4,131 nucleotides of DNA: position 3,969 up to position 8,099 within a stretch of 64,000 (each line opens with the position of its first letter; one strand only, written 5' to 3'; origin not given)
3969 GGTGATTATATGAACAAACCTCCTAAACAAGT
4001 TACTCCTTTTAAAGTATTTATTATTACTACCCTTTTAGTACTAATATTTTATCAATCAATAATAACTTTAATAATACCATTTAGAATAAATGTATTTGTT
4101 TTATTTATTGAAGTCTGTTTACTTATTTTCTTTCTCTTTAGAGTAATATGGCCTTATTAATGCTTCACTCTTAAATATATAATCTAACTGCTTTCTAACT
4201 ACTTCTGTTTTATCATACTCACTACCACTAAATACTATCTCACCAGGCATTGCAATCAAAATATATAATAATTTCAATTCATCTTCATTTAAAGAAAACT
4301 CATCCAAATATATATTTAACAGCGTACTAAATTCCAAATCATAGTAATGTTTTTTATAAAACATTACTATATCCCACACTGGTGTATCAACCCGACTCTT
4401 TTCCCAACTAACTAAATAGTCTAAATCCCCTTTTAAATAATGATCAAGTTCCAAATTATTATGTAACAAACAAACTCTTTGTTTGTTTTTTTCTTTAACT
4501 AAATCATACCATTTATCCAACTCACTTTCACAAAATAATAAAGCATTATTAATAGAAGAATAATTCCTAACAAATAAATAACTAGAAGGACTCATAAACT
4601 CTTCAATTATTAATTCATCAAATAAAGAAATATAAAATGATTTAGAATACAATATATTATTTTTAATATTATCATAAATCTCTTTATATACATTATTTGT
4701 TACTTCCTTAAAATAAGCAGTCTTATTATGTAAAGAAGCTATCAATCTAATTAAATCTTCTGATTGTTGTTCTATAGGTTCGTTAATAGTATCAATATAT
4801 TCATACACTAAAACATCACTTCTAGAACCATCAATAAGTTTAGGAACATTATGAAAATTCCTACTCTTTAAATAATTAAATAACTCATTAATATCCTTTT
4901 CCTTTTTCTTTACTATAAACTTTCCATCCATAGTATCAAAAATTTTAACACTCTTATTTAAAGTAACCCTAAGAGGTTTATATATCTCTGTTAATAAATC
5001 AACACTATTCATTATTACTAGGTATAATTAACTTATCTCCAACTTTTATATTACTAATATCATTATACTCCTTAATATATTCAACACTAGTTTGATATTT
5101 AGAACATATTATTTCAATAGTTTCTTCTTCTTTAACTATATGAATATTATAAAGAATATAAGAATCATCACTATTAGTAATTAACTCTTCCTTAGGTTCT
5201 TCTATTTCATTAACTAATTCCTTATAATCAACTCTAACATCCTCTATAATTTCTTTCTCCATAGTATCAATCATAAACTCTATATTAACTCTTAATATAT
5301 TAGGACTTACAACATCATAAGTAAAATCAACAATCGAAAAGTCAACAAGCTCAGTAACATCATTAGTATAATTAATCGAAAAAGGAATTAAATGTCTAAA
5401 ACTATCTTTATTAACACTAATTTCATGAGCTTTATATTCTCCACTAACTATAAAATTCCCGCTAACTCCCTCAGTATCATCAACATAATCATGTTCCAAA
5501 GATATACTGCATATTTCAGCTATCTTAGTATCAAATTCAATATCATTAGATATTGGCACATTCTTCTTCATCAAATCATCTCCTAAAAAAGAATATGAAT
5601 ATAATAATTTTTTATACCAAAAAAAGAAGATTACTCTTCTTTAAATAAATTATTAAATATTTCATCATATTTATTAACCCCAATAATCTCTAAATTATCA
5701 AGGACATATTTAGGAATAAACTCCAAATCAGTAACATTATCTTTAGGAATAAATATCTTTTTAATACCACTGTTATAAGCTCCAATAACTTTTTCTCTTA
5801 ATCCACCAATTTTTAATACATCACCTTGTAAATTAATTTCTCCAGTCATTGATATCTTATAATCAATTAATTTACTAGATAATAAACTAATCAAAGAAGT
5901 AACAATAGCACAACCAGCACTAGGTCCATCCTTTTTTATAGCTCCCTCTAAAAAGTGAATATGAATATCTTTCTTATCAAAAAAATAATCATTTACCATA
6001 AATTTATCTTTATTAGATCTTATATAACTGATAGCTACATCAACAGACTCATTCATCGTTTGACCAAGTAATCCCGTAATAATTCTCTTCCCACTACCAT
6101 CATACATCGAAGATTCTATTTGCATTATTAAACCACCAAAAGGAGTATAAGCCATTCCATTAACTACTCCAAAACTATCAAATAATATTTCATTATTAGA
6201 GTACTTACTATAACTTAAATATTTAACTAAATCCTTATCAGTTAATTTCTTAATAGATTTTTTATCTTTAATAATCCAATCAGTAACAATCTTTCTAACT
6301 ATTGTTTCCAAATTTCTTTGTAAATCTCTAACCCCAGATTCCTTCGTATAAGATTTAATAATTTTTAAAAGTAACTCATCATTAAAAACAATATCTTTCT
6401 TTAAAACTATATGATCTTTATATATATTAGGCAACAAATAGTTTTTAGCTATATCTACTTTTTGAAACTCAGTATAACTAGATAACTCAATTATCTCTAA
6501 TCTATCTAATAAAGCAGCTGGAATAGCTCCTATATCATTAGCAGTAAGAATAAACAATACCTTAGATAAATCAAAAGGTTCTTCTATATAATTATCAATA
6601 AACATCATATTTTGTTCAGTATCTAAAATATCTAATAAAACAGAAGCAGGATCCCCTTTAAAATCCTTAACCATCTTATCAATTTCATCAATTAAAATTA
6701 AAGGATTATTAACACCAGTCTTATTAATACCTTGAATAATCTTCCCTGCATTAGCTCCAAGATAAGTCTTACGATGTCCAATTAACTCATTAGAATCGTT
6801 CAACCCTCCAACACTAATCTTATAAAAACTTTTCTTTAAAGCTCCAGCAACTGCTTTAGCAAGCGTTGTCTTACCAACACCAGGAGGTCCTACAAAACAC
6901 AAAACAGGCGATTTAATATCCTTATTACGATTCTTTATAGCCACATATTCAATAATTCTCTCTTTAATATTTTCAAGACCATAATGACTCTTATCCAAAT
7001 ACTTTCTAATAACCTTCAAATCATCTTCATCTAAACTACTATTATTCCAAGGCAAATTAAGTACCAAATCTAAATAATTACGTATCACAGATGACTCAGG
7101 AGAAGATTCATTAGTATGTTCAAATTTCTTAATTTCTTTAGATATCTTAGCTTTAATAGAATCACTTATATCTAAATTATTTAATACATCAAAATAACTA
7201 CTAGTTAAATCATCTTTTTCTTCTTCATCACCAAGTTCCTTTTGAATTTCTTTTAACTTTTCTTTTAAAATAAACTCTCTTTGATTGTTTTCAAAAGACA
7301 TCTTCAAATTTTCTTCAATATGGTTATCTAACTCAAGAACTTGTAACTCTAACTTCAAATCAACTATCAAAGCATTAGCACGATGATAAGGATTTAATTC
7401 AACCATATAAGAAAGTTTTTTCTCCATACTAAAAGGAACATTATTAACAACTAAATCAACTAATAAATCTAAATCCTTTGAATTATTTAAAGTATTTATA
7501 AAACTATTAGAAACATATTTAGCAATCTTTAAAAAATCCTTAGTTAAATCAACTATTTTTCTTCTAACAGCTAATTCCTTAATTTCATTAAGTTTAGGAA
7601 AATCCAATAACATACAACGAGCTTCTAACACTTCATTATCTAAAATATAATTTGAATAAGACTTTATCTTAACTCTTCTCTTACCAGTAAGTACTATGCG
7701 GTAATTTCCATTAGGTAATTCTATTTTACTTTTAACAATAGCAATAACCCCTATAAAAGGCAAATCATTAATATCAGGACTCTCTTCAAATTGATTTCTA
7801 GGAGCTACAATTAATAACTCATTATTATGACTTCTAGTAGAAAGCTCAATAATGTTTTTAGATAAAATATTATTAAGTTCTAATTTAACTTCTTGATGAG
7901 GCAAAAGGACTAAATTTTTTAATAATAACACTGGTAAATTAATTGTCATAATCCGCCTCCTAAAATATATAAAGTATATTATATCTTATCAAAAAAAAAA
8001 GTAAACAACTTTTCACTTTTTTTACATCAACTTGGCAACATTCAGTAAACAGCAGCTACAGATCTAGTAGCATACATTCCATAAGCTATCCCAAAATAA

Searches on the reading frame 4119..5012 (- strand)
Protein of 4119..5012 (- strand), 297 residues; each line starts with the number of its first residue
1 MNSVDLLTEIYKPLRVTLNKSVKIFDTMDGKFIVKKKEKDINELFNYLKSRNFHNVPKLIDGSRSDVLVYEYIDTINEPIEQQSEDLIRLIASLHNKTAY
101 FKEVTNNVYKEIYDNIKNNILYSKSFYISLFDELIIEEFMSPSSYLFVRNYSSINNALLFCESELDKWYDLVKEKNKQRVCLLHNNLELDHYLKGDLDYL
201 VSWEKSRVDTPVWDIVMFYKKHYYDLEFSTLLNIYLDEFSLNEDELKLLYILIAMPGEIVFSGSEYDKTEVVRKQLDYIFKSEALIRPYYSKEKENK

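Call 15: search_protein_families(library=pfam, proteins=[window:4119-5012:-], max_evalue=0.001)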
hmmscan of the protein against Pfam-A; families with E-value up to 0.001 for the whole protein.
window:4119-5012:- (297 aa): 0 families

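Call 72: search_protein_families(library=pfam, proteins=[window:4119-5012:-], max_evalue=0.1)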
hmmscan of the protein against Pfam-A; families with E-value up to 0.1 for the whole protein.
window:4119-5012:- (297 aa): 1 family
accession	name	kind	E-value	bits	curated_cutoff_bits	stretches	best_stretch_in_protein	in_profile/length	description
PF25569.1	TPR_ZFYVE26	-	0.0069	17.1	27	1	21-98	2-74/123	ZFYVE26-like, TPR repeats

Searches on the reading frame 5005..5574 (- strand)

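Call 15: search_protein_families(library=pfam, proteins=[window:5005-5574:-], max_evalue=0.001)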
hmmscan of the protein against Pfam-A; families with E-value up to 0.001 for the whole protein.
window:5005-5574:- (189 aa): 1 family
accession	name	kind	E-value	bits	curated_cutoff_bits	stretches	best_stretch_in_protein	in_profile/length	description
PF01476.26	LysM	-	5.3e-09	36.3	20.9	1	145-185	1-43/43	LysM domain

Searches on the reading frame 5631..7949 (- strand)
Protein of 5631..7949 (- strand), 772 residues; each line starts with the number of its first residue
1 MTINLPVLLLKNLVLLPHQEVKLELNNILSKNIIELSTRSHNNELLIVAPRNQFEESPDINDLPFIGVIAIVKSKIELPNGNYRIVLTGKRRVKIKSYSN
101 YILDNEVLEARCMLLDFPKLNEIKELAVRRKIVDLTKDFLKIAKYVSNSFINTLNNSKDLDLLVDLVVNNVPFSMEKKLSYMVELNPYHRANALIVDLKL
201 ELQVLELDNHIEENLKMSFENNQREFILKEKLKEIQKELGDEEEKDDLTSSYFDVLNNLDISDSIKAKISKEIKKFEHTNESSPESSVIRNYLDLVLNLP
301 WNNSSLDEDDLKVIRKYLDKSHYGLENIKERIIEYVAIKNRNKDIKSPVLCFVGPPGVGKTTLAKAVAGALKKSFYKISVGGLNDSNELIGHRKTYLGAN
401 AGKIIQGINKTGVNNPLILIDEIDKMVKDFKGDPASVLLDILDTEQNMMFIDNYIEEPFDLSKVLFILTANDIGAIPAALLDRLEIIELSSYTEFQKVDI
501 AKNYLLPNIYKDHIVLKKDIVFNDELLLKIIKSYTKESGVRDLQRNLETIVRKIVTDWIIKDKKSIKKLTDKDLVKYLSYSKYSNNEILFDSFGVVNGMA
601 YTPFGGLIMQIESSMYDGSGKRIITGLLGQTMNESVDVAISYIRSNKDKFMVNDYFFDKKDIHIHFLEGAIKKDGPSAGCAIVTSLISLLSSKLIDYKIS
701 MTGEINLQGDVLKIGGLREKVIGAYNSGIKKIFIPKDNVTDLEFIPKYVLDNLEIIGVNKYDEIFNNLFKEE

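Call 5: search_protein_families(library=pfam, proteins=[window:5631-7949:-], max_evalue=0.01)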
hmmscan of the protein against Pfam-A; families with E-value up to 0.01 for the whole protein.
window:5631-7949:- (772 aa): 18 families
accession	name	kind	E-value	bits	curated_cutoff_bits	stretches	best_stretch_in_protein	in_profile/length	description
PF05362.19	Lon_C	-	4.1e-66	222.9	21.1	1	569-769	2-203/205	Lon protease (S16) C-terminal proteolytic domain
PF00004.35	AAA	-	2.6e-24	86.6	21.2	1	350-488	1-127/131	ATPase family associated with various cellular activities (AAA)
PF02190.22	LON_substr_bdg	-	9e-22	78.4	28.7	1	4-195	1-195/200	ATP-dependent protease La (LON) substrate-binding domain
PF22667.2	Lon_lid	-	1.7e-15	56.9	27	1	512-564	2-55/57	Lon protease AAA+ ATPase lid domain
PF13541.12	ChlI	-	5.8e-08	33.1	27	1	611-738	1-121/121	Subunit ChlI of Mg-chelatase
PF07728.20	AAA_5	-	1.1e-06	29.1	22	1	350-483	2-138/139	AAA domain (dynein-related subfamily)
PF07724.20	AAA_2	-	3.3e-06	27.7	27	1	350-471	6-124/166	AAA domain (Cdc48 subfamily)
PF08298.17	AAA_PrkA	-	1.8e-05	24.4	25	1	313-380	50-119/358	PrkA AAA domain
PF13401.12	AAA_22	-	2.4e-05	25.1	27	1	349-431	7-97/130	AAA domain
PF05496.18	RuvB_N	-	3.9e-05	23.9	27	1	322-390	9-76/159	Holliday junction DNA helicase RuvB P-loop domain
PF13173.12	AAA_14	-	0.00037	20.9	27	1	347-426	2-74/129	AAA domain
PF00910.28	RNA_helicase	-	0.00068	20.5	21.5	1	351-446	2-79/105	RNA helicase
PF24883.2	NPHP3_N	-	0.0041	17.8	24.8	0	343-374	18-49/164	Nephrocystin 3, N-terminal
PF03193.22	RsgA_GTPase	-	0.0054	17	30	0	324-379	83-138/174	RsgA GTPase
PF20720.3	nSTAND3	-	0.0054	16.9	27.2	0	349-377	19-47/155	Novel STAND NTPase 3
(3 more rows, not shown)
